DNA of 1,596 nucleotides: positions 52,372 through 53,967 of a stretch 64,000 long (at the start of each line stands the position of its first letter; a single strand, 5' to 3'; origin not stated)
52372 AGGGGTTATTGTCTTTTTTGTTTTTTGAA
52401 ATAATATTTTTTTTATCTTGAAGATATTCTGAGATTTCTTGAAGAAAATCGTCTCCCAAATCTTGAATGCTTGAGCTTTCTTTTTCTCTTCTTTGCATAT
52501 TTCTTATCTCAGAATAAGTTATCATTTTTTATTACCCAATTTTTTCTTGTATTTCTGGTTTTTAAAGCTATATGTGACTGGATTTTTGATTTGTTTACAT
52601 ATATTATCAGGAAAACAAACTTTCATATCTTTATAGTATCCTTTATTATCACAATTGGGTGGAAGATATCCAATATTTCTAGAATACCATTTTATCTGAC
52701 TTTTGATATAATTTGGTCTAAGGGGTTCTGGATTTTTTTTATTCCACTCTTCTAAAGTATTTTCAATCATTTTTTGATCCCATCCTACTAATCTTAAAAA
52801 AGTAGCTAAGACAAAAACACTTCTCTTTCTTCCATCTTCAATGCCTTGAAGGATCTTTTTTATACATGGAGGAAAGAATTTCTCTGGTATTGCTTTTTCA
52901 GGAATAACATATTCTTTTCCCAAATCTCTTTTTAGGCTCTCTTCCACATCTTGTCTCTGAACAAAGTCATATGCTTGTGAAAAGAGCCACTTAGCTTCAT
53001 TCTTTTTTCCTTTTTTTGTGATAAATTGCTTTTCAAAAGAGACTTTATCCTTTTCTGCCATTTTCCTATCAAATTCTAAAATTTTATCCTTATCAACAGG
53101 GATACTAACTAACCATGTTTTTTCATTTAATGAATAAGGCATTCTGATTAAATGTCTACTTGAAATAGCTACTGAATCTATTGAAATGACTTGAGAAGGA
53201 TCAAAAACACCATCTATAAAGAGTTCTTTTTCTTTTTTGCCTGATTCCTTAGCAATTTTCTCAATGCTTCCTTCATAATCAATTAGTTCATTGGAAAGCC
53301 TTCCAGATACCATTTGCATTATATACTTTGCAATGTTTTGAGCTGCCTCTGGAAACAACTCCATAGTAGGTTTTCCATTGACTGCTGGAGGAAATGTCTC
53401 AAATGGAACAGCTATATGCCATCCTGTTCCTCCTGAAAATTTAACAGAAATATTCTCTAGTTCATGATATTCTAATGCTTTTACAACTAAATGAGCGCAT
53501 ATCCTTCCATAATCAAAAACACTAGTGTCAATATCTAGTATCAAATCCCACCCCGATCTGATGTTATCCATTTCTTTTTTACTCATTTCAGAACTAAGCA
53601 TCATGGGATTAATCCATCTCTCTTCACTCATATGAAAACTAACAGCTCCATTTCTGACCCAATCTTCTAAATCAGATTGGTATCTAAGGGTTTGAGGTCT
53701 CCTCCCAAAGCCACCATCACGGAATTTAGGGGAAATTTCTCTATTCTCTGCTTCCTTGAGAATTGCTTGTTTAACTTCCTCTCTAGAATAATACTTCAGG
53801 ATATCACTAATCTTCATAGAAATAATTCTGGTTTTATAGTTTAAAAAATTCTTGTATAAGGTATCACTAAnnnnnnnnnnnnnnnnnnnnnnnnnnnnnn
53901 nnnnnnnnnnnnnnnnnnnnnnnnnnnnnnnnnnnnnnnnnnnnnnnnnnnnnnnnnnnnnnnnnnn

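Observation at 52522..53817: Single-polypeptide primase: PriS catalytic core fused to a PriL-like Fe-S C-terminal domain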

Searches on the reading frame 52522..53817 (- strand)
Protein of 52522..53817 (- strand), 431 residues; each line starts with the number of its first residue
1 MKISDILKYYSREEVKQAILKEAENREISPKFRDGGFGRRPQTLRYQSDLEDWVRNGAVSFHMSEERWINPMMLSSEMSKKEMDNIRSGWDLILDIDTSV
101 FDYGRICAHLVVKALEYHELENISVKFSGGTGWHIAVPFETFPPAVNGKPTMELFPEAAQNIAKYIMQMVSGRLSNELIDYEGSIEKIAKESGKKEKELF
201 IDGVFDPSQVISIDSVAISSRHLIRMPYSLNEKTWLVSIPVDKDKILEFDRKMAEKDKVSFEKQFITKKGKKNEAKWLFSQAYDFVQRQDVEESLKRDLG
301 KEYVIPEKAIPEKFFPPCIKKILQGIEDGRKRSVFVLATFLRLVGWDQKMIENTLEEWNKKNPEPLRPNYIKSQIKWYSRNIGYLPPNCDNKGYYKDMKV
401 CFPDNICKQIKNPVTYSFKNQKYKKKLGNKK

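Call 3: search_protein_families(library=pfam, proteins=[window:52522-53817:-], max_evalue=10)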
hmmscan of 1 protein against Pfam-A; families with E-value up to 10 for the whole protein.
window:52522-53817:- (431 aa): 5 families
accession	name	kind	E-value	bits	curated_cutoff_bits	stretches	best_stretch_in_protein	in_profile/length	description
PF04104.19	DNA_primase_lrg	-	9.8e-06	25.5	22.4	1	291-392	87-191/266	Eukaryotic and archaeal DNA primase, large subunit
PF21686.3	LigD_Prim-Pol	-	0.00027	21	27.4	1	80-165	91-171/254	LigD, primase-polymerase domain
PF01896.25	DNA_primase_S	-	0.0017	19.2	26.8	1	118-242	39-162/163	DNA primase small subunit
PF09324.15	Sec7-like_HDS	-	0.094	13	23.5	1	76-98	42-64/84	Mon2/Sec7/BIG1-like, HDS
PF12960.12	DUF3849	-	0.1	13.1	25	1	327-365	56-93/123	Protein of unknown function (DUF3849)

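Call 4: search_protein_families(library=ncbifam, proteins=[window:52522-53817:-], max_evalue=10)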
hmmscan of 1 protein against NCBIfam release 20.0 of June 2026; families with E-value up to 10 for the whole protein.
window:52522-53817:- (431 aa): 8 families
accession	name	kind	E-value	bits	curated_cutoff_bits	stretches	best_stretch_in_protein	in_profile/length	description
NF002589.0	PRK02249.1-3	equivalog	2.3e-09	37.3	339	1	292-421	218-342/348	DNA primase regulatory subunit PriL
NF003051.0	PRK03968.1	equivalog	3.5e-09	36.3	431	2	290-337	223-271/406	DNA primase large subunit PriL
NF002590.0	PRK02249.1-4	equivalog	7.8e-08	31.8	459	1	307-417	224-332/358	DNA primase regulatory subunit PriL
NF002588.0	PRK02249.1-2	equivalog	1.7e-07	30.9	439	1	290-429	203-340/360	DNA primase regulatory subunit PriL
NF001641.0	PRK00419.1-3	equivalog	2.9e-07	29.9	326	1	122-250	150-265/323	DNA primase small subunit PriS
NF002591.0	PRK02249.1-5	equivalog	4.2e-06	26.2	479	1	309-426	219-334/351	DNA primase regulatory subunit PriL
TIGR02778.1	ligD_pol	equivalog_domain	0.0017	18.1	214.7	1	91-169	116-189/245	non-homologous end-joining DNA ligase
NF001639.0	PRK00419.1-1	equivalog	0.009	15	577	2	214-251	295-332/391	DNA primase small subunit PriS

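Call 5: search_solved_structures(query=window:52522-53817:-, max_evalue=10, show_alignments=3)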
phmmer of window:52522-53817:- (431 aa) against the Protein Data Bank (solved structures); distinct sequences matched with E-value up to 10: 3.
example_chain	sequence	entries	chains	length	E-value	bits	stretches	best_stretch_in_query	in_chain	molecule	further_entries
9f26_B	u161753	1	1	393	2.7e-07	33.2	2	381-420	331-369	DNA primase large subunit PriL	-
4lik_A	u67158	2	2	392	0.12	14.7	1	216-251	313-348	DNA primase small subunit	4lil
8g9f_D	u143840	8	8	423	0.17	14.1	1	216-252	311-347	DNA primase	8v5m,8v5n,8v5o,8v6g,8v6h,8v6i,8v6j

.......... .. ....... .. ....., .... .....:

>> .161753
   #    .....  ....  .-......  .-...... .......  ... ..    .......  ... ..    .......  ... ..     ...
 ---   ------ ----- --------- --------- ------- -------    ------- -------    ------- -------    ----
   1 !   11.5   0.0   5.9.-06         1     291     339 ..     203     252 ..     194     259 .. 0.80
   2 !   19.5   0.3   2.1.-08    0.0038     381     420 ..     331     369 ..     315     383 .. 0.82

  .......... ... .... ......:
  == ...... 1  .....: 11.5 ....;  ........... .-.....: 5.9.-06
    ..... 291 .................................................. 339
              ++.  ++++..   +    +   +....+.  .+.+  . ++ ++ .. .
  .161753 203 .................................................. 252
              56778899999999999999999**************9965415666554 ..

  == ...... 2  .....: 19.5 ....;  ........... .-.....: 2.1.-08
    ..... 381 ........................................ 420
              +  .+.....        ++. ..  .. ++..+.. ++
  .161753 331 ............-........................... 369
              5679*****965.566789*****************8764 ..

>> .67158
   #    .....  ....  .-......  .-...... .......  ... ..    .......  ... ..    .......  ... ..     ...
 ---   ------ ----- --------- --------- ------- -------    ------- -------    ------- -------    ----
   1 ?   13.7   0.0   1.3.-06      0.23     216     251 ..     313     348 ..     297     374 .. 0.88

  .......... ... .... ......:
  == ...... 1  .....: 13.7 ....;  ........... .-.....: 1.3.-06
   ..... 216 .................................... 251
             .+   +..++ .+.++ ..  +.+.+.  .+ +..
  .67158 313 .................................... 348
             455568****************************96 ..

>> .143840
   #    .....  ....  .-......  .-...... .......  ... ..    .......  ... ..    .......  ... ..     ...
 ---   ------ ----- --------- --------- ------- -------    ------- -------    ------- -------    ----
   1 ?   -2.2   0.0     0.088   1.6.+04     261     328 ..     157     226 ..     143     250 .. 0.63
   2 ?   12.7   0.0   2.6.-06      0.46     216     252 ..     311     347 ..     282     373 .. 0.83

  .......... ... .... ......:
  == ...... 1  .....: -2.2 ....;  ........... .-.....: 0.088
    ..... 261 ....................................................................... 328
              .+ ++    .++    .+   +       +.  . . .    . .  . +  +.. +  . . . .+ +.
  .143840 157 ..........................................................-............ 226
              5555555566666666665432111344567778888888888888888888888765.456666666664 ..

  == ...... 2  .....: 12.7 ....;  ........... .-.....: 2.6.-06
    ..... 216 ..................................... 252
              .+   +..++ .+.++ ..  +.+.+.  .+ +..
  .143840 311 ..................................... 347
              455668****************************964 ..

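Call 13: find_homologous_proteins(query=window:52522-53817:-, max_evalue=0.001)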
Query window:52522-53817:- (431 aa): 2156 proteins with E <= 0.001 among 5621 candidates; the best 120 are listed.
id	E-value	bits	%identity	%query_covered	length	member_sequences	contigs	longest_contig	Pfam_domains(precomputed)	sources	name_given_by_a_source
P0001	1.0e-291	985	100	100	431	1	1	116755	-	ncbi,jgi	-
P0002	1.3e-227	774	73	99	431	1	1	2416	-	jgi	jgi:DNA primase catalytic subunit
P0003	7.7e-225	765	75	100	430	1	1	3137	-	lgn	-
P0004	1.0e-203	695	68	100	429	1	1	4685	-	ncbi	-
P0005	2.6e-158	546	56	99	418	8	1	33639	PF01896.26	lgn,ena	-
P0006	4.6e-142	492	54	98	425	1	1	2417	PF01896.26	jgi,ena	-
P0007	6.0e-142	492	51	97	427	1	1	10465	PF01896.26,PF04104.20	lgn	-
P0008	1.4e-141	491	51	97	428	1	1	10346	PF01896.26,PF04104.20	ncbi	-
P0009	9.3e-141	488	51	99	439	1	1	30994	PF04104.20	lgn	-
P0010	1.8e-139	484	52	100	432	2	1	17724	PF01896.26,PF04104.20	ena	-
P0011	3.0e-139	483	51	99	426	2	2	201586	PF01896.26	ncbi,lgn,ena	-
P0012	3.6e-139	483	50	97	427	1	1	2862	PF01896.26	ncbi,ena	-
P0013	5.5e-139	482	50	99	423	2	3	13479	PF01896.26,PF04104.20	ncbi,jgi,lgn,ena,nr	ncbi:MAG: hypothetical protein J7K22_04475 [Nanoarchaeota archaeon]|nr:hypothetical protein [Nanoarc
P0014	6.3e-139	482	51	99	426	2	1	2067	-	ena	-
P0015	1.8e-138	480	52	97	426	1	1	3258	PF01896.26,PF04104.20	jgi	jgi:hypothetical protein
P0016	4.2e-138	479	49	99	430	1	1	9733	PF01896.26,PF04104.20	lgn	-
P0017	7.7e-138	478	51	97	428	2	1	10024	PF01896.26,PF21686.4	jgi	jgi:hypothetical protein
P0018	9.6e-138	478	50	99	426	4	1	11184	PF01896.26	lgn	-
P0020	4.1e-137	476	50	99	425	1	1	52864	PF01896.26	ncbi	-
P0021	9.7e-135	468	48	100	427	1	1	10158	PF04104.20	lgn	-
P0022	1.4e-134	468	47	98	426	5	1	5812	PF01896.26,PF04104.20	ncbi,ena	-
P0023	1.5e-134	467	48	100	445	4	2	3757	PF01896.26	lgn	-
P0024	1.8e-134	467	51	99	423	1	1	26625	PF01896.26,PF21686.4,PF04104.20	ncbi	-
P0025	4.5e-134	466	48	98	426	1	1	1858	PF01896.26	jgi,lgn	-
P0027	1.1e-133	465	49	97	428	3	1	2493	PF01896.26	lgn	-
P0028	1.6e-133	464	48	100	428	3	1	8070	PF01896.26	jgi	jgi:DNA primase catalytic subunit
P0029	1.9e-133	464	51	98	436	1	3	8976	PF01896.26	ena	-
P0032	5.5e-133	462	49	99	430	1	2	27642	PF01896.26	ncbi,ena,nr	ncbi:MAG TPA: hypothetical protein ENN30_00115 [Candidatus Woesearchaeota archaeon]|nr:hypothetical 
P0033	5.8e-132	459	50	99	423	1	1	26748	PF01896.26,PF21686.4,PF04104.20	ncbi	-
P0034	1.1e-131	458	48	97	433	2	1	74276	PF01896.26,PF21686.4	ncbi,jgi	-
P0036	1.4e-131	458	49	99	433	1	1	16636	PF01896.26,PF04104.20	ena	-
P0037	1.6e-131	457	50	99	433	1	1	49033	PF01896.26,PF04104.20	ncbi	-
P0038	1.9e-131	457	49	100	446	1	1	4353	PF01896.26,PF04104.20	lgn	-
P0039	4.6e-131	456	48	98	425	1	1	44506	PF01896.26,PF21686.4,PF04104.20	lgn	-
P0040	6.1e-131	456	49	98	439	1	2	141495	PF01896.26,PF04104.20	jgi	-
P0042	9.0e-131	455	50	98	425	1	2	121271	PF01896.26,PF04104.20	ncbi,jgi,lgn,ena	-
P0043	9.3e-131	455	48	99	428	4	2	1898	PF01896.26,PF04104.20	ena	-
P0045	2.1e-130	454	49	99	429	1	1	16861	PF01896.26,PF04104.20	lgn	-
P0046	2.9e-130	453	48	99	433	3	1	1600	PF01896.26,PF04104.20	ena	-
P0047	3.7e-130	453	49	99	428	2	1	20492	PF01896.26,PF04104.20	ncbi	-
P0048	5.2e-130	452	48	98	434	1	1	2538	PF01896.26,PF04104.20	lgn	-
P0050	7.9e-130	452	50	99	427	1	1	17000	PF01896.26,PF04104.20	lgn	-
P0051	1.0e-129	452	49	98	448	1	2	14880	PF04104.20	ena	-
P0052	1.9e-129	451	50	96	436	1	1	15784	PF01896.26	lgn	-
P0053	5.5e-129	449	48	98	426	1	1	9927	PF01896.26,PF04104.20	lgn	-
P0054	7.2e-129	449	46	97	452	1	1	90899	PF01896.26,PF04104.20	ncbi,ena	-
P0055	8.8e-129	448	49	100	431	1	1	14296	PF01896.26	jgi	jgi:hypothetical protein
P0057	2.0e-128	447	47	97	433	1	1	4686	PF04104.20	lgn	-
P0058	2.6e-128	447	46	98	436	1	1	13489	PF04104.20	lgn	-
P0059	2.7e-128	447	47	98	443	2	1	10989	PF01896.26,PF04104.20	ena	-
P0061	5.0e-128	446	48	99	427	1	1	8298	PF04104.20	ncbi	-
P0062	1.2e-127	445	47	97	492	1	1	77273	PF01896.26,PF04104.20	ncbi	ncbi:DNA primase small subunit domain-containing protein [Nanoarchaeota archaeon]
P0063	1.6e-127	444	47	98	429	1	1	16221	PF04104.20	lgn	-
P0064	1.6e-127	444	47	99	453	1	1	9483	PF01896.26,PF04104.20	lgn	-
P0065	2.5e-127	444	47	98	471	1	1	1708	PF01896.26,PF21686.4,PF04104.20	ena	-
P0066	2.5e-127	444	48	100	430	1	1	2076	PF01896.26,PF04104.20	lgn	-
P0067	2.9e-127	443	47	98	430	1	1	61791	PF01896.26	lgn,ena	-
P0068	6.5e-127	442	47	97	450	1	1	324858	PF01896.26,PF04104.20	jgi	jgi:DNA primase catalytic subunit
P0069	9.3e-127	442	47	96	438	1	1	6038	PF01896.26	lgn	-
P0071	2.0e-126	441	47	100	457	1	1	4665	PF01896.26,PF04104.20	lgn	-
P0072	2.1e-126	441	44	100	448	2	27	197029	PF01896.26,PF04104.20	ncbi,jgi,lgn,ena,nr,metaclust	ncbi:hypothetical protein J4460_00820 [Candidatus Woesearchaeota archaeon]|nr:MAG: hypothetical prot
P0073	5.3e-126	439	46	99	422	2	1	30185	PF01896.26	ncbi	-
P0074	7.3e-126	439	46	97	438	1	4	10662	PF01896.26,PF21686.4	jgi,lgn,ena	jgi:hypothetical protein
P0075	1.2e-125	438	49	97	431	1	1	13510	PF01896.26,PF04104.20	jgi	-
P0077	2.6e-125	437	48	97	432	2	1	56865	PF01896.26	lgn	-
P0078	3.2e-125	437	47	98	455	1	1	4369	PF01896.26,PF04104.20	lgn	-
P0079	3.6e-125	436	46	99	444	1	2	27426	PF01896.26,PF21686.4,PF04104.20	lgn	-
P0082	1.6e-124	434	47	99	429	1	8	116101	PF01896.26,PF04104.20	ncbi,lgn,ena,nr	ncbi:hypothetical protein J4209_05225 [Candidatus Woesearchaeota archaeon]|nr:hypothetical protein [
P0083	1.8e-124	434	48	99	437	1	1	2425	PF01896.26,PF04104.20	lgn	-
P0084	1.9e-124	434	46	97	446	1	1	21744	PF01896.26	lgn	-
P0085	2.0e-124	434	46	97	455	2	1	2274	PF01896.26,PF21686.4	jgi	-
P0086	2.4e-124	434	46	99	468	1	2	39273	PF01896.26,PF04104.20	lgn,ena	-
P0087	3.8e-124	433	45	99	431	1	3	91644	PF04104.20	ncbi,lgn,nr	ncbi:hypothetical protein HYV79_00435 [Candidatus Woesearchaeota archaeon]|nr:hypothetical protein [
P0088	4.6e-124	433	45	97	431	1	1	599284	PF01896.26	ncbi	-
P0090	9.4e-124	432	47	97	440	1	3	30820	PF01896.26,PF21686.4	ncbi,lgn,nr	ncbi:MAG: hypothetical protein PHT91_02500 [Candidatus Nanoarchaeia archaeon]|nr:hypothetical protei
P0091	2.1e-123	431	47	98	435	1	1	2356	PF01896.26,PF04104.20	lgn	-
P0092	4.1e-123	430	48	95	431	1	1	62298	PF01896.26,PF04104.20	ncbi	-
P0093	5.3e-123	429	48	96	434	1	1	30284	PF04104.20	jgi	-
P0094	5.9e-123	429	45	98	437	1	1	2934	PF01896.26,PF04104.20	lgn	-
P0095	6.4e-123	429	45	97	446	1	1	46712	PF04104.20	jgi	jgi:DNA primase catalytic subunit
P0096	7.8e-123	429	44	100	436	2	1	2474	PF01896.26,PF21686.4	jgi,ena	-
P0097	1.7e-122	428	45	99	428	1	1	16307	PF01896.26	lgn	-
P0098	2.4e-122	427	46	97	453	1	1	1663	PF04104.20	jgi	-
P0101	6.4e-122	426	46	98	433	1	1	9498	PF01896.26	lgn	-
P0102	7.7e-122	426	45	100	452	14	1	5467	PF01896.26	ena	-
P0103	8.4e-122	425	46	99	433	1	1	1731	PF04104.20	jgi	-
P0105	1.0e-121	425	44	97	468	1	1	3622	PF01896.26,PF04104.20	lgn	-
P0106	1.5e-121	425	46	97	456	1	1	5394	PF01896.26,PF04104.20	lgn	-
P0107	1.5e-121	425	45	97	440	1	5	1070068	PF01896.26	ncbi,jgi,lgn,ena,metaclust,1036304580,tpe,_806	jgi:hypothetical protein|metaclust:\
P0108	1.6e-121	424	45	97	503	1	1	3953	PF01896.26,PF04104.20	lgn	-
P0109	1.7e-121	424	46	96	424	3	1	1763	PF01896.26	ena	-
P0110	2.4e-121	424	48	96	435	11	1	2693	PF01896.26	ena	-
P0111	2.5e-121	424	48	99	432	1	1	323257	PF01896.26,PF04104.20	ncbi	ncbi:hypothetical protein ACFLZ7_00025 [Nanoarchaeota archaeon]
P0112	2.6e-121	424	46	99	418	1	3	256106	PF01896.26,PF04104.20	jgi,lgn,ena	-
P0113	2.7e-121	424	46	97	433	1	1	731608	PF01896.26,PF04104.20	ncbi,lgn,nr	ncbi:MAG: DNA primase small subunit domain-containing protein [Candidatus Woesearchaeota archaeon]|n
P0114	3.8e-121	423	46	97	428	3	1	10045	PF01896.26,PF04104.20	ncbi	-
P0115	5.1e-121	423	47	99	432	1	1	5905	PF01896.26,PF21686.4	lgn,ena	-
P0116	5.6e-121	423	46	100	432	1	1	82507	PF01896.26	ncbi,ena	-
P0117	5.7e-121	423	47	99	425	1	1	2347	PF01896.26,PF04104.20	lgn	-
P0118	6.0e-121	423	45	97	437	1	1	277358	PF04104.20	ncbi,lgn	-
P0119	6.7e-121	422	46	99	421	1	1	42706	PF01896.26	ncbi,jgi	-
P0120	7.0e-121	422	45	98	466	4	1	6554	PF01896.26,PF04104.20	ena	-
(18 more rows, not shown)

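Call 18: find_encoding_contigs(protein=window:52522-53817:-, flank=10000, max_places=3)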
Protein window:52522-53817:- (431 aa): no gene with exactly this product is on record in the collection.

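Call 19: find_encoding_contigs(protein=P0001, flank=10000, max_places=3)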
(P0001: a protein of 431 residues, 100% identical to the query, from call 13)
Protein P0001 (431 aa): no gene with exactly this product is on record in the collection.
